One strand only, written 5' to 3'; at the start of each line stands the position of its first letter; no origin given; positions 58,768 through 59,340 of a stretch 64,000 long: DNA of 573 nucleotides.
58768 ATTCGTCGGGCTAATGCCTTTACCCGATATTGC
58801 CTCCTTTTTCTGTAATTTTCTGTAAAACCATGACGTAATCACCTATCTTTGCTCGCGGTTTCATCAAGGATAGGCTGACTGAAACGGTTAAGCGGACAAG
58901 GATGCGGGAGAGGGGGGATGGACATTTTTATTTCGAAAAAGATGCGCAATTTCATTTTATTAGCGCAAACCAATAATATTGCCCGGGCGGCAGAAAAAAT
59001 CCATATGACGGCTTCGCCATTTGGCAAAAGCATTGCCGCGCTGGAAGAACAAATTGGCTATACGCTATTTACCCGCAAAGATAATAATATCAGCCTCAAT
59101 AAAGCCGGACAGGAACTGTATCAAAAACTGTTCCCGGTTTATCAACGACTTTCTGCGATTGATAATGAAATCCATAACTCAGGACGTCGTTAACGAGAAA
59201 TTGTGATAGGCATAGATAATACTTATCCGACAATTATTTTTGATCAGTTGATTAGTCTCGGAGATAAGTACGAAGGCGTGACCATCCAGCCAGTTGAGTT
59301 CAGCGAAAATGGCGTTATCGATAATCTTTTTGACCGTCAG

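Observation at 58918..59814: ygfI LysR regulator silenced by two in-frame nonsense codons without any frameshift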

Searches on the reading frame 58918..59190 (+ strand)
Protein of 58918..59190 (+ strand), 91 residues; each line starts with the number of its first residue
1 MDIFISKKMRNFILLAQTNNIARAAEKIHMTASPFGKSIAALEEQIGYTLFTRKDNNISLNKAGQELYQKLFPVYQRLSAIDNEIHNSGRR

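Call 25: list_cluster_members(proteins=[window:58918-59190:+, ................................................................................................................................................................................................, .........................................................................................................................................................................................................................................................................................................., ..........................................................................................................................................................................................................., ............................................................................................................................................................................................, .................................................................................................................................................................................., window:59203-59493:+, window:59503-59811:+, L003:2446-3021:+])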
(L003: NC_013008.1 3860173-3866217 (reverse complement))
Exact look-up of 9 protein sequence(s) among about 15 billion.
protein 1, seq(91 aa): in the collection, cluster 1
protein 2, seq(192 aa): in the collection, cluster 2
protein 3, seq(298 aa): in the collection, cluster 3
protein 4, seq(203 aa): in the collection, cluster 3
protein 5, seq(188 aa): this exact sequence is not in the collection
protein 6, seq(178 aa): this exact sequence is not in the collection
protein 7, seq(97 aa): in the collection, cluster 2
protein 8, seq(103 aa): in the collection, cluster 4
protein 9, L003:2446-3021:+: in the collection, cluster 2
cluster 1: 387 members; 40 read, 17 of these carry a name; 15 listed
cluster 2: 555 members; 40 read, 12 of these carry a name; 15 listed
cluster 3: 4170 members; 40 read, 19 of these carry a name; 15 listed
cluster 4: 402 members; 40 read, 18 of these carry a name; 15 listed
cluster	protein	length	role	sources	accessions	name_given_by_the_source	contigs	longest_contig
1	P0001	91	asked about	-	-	LysR family transcriptional regulator [Escherichia coli] | DNA-binding transcriptional LysR family regulator | LysR family transcriptional regulator n=54 Tax=root TaxID=1 RepID=A0A330B839_ECOLX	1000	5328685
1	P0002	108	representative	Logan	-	-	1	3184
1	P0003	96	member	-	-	putative DNA-binding transcriptional regulator [Shigella sonnei] | DNA-binding transcriptional regulator n=1 Tax=Shigella sonnei TaxID=624 ... | LysR family transcriptional regulator [Shigella sonnei]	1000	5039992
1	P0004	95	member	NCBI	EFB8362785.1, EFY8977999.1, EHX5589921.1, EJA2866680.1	LysR family transcriptional regulator, partial [Shigella sonnei]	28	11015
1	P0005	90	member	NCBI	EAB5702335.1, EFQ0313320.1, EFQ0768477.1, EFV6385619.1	LysR family transcriptional regulator, partial [Shigella sonnei]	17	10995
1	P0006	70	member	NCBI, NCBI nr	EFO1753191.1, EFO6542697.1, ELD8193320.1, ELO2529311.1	TPA: LysR family transcriptional regulator, partial [Escherichia coli] | LysR family transcriptional regulator [Escherichia coli]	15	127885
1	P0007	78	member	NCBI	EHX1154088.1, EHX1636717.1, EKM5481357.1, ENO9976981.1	TPA: LysR family transcriptional regulator, partial [Escherichia coli]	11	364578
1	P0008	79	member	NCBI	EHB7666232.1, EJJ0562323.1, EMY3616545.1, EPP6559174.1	LysR family transcriptional regulator, partial [Escherichia coli]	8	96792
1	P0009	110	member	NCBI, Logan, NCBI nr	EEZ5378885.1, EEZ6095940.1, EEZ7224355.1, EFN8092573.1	LysR family transcriptional regulator [Escherichia coli]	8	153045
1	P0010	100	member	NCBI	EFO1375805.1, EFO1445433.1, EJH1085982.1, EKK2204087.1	LysR family transcriptional regulator, partial [Escherichia coli]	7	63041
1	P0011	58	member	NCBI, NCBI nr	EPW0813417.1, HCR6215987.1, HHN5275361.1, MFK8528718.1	LysR family transcriptional regulator, partial [Escherichia coli] | LysR family transcriptional regulator [Shigella sonnei]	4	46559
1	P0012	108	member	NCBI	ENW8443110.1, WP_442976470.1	LysR family transcriptional regulator, partial [Salmonella enterica]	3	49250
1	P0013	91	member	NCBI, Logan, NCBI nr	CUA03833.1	putative LYSR-type transcriptional regulator [Escherichia coli]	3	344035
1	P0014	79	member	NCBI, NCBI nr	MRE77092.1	LysR family transcriptional regulator [Escherichia coli]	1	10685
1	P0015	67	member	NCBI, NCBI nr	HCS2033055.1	TPA: LysR family transcriptional regulator, partial [Shigella sonnei] | LysR family transcriptional regulator [Shigella sonnei]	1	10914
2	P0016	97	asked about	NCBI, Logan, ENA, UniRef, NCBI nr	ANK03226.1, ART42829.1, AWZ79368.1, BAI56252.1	transcriptional regulator [Escherichia coli] | YgfI n=2 Tax=Escherichia coli TaxID=562 RepID=A0A192CC03_ECO25 | ygfI [Escherichia coli O25b:H4]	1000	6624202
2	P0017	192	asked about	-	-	LysR family transcriptional regulator [Escherichia coli] | LysR family transcriptional regulator n=4 Tax=Escherichia coli TaxID=562 ... | partial putative transcriptional regulator LYSR-type [Escherichia coli O157:H7 str. ...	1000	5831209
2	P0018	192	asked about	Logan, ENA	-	-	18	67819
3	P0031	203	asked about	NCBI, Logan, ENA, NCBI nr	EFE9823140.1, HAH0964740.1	transcriptional regulator [Escherichia coli]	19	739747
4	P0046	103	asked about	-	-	hypothetical protein DVI44_002027 [Escherichia coli] | DNA-binding transcriptional LysR family regulator | hypothetical protein ECs3791 [Escherichia coli]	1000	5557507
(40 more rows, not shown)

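Call 28: find_encoding_contigs(protein=P0031, flank=3000, max_places=8)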
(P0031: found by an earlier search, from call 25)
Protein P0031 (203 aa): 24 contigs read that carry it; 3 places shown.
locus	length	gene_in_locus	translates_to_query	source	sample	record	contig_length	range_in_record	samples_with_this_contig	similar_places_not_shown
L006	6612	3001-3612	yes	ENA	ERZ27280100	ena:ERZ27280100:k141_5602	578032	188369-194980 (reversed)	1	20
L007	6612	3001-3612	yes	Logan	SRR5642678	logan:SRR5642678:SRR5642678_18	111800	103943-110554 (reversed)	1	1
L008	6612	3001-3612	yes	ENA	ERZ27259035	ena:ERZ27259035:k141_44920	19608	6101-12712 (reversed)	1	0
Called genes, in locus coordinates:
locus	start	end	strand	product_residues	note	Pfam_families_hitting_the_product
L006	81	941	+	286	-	PF05552:MS_channel_1st_1, PF21088:MS_channel_1st, PF00924:MS_channel_2nd, PF21082:MS_channel_3rd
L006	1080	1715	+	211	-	PF01810:LysE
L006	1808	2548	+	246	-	PF04402:SIMPL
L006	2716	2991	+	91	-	PF00126:HTH_1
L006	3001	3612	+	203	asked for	PF03466:LysR_substrate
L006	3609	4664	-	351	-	PF01642:MM_CoA_mutase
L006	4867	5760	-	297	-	PF00126:HTH_1, PF03466:LysR_substrate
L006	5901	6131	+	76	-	PF03466:LysR_substrate (weak)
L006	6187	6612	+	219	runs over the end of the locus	PF06026:Rib_5-P_isom_A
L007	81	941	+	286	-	PF05552:MS_channel_1st_1, PF21088:MS_channel_1st, PF00924:MS_channel_2nd, PF21082:MS_channel_3rd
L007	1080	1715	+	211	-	PF01810:LysE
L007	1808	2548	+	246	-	PF04402:SIMPL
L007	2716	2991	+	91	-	PF00126:HTH_1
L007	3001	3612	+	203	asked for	PF03466:LysR_substrate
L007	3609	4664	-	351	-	PF01642:MM_CoA_mutase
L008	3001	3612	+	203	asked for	PF03466:LysR_substrate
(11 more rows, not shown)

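Call 29: find_encoding_contigs(protein=P0018, flank=3000, max_places=8)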
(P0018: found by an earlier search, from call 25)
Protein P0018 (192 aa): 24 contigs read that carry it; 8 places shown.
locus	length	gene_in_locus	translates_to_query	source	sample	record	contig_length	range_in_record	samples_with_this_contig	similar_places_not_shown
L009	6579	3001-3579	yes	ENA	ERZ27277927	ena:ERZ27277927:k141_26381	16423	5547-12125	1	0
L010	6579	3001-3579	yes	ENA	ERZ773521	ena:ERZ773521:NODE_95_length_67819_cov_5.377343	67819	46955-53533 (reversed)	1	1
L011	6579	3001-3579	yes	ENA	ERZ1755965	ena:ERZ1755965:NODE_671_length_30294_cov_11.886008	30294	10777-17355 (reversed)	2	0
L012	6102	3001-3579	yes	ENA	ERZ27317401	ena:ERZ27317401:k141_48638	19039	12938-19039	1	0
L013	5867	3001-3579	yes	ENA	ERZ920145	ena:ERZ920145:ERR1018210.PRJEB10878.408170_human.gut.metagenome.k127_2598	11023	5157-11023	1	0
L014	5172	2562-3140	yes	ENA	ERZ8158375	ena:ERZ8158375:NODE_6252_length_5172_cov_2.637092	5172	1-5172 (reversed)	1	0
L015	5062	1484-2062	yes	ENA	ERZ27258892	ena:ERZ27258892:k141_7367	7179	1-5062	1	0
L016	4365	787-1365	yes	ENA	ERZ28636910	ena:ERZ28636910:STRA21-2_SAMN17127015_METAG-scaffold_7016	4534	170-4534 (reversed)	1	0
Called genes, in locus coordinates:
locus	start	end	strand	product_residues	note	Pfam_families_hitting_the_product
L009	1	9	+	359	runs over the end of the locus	PF01116:F_bP_aldolase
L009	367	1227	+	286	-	PF05552:MS_channel_1st_1, PF21088:MS_channel_1st, PF00924:MS_channel_2nd, PF21082:MS_channel_3rd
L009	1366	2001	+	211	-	PF01810:LysE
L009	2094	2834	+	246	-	PF04402:SIMPL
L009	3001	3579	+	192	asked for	PF00126:HTH_1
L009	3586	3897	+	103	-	-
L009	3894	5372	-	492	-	PF02550:AcetylCoA_hydro, PF13336:AcetylCoA_hyd_C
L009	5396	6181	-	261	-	PF00378:ECH_1, PF16113:ECH_2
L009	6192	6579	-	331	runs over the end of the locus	PF03308:MeaB, PF02492:cobW (faint)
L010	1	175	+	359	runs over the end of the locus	PF01116:F_bP_aldolase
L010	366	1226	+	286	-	PF05552:MS_channel_1st_1, PF21088:MS_channel_1st, PF00924:MS_channel_2nd, PF21082:MS_channel_3rd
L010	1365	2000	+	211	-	PF01810:LysE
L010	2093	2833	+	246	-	PF04402:SIMPL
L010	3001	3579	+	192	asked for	PF00126:HTH_1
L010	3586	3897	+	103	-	-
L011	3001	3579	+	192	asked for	PF00126:HTH_1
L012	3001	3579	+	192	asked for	PF00126:HTH_1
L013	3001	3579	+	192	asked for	PF00126:HTH_1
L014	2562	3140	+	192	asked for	PF00126:HTH_1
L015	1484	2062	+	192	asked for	PF00126:HTH_1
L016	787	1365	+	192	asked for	PF00126:HTH_1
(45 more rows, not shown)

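Call 42: search_solved_structures(query=window:58918-59190:+, max_evalue=0.01, show_alignments=2)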
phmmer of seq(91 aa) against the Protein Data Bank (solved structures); distinct sequences matched with E-value up to 0.01: 28.
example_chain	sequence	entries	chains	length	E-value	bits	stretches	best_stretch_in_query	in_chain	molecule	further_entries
9hh1_A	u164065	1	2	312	3.1e-07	33.7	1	8-84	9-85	Transcriptional regulator, LysR family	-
5xxp_A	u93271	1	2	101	1.1e-06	32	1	7-69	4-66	LysR-type regulatory protein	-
1ixc_A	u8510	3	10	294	2.1e-06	31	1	8-68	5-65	LysR-type regulatory protein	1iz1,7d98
3hhg_A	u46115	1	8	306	8.3e-06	29.2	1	7-85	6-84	Transcriptional regulator, LysR family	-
2h98_A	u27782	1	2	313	2.1e-05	27.9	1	8-74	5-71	HTH-type transcriptional regulator catM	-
4pzj_A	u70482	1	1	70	3.8e-05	27.1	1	8-67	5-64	Transcriptional regulator, LysR family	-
7dwo_A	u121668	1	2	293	4e-05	27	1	6-65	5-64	Predicted DNA-binding transcriptional regulator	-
7dwn_A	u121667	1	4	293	4.2e-05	26.9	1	6-65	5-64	Predicted DNA-binding transcriptional regulator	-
5fo5_A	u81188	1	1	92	0.0001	25.7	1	9-79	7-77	HTH-TYPE TRANSCRIPTIONAL REGULATOR METR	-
4x6g_A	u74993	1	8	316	0.00019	24.8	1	8-80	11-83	OxyR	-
8sbf_A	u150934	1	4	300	0.00025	24.5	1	8-82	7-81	Putative transcriptional regulator (LysR family)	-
5y2v_A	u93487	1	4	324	0.00032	24.1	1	10-79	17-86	Rubisco operon transcriptional regulator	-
3m1e_A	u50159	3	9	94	0.00037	23.9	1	8-74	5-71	HTH-type transcriptional regulator benM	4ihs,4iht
8y6u_H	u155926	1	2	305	0.00055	23.4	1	10-81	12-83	Glycine cleavage system transcriptional activator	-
3fzv_A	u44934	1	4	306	0.00074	23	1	6-73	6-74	Probable transcriptional regulator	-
9iyz_A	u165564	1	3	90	0.0093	19.5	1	9-72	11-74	HTH-type transcriptional regulator AceR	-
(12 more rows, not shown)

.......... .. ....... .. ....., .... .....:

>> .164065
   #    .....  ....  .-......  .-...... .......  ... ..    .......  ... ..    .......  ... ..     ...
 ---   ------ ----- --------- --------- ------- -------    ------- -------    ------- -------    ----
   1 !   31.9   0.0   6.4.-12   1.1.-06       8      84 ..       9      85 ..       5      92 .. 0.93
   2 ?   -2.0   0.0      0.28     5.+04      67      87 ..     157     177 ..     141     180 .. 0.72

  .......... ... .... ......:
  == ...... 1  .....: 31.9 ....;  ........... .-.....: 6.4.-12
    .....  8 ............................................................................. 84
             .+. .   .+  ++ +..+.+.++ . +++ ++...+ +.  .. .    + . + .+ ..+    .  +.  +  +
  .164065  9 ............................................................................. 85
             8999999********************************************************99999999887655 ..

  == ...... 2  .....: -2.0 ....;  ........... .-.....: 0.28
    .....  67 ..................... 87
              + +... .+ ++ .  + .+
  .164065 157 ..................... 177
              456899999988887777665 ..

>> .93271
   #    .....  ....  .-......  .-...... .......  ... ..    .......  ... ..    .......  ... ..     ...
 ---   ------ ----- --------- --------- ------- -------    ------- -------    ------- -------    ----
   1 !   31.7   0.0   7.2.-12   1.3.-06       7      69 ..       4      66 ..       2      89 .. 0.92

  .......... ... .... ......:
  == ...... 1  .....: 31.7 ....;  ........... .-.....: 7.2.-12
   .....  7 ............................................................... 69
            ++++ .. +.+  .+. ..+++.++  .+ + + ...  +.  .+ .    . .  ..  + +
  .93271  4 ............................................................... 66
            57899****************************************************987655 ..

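Call 53: find_encoding_contigs(protein=P0003, flank=2500, max_places=2)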
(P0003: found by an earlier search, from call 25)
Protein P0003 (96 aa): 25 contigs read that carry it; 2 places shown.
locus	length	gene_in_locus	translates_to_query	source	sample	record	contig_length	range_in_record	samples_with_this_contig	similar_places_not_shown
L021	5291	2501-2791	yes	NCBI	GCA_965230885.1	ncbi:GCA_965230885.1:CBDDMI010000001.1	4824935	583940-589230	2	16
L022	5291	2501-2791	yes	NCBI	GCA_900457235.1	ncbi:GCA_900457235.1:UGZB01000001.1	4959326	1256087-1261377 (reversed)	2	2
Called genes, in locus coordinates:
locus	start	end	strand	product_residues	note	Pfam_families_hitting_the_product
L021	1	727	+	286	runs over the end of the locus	PF05552:MS_channel_1st_1, PF21088:MS_channel_1st, PF00924:MS_channel_2nd, PF21082:MS_channel_3rd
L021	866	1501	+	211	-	PF01810:LysE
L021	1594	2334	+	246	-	PF04402:SIMPL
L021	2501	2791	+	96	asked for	PF00126:HTH_1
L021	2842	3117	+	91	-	PF03811:Zn_ribbon_InsA, PF12759:HTH_Tnp_IS1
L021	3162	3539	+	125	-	PF03400:DDE_Tnp_IS1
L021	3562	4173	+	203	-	PF03466:LysR_substrate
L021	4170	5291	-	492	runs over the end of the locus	PF02550:AcetylCoA_hydro, PF13336:AcetylCoA_hyd_C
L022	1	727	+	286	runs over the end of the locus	PF05552:MS_channel_1st_1, PF21088:MS_channel_1st, PF00924:MS_channel_2nd, PF21082:MS_channel_3rd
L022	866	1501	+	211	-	PF01810:LysE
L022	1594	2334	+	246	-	PF04402:SIMPL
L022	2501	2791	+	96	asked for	PF00126:HTH_1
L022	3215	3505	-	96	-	-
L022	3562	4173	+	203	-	PF03466:LysR_substrate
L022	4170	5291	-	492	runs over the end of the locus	PF02550:AcetylCoA_hydro, PF13336:AcetylCoA_hyd_C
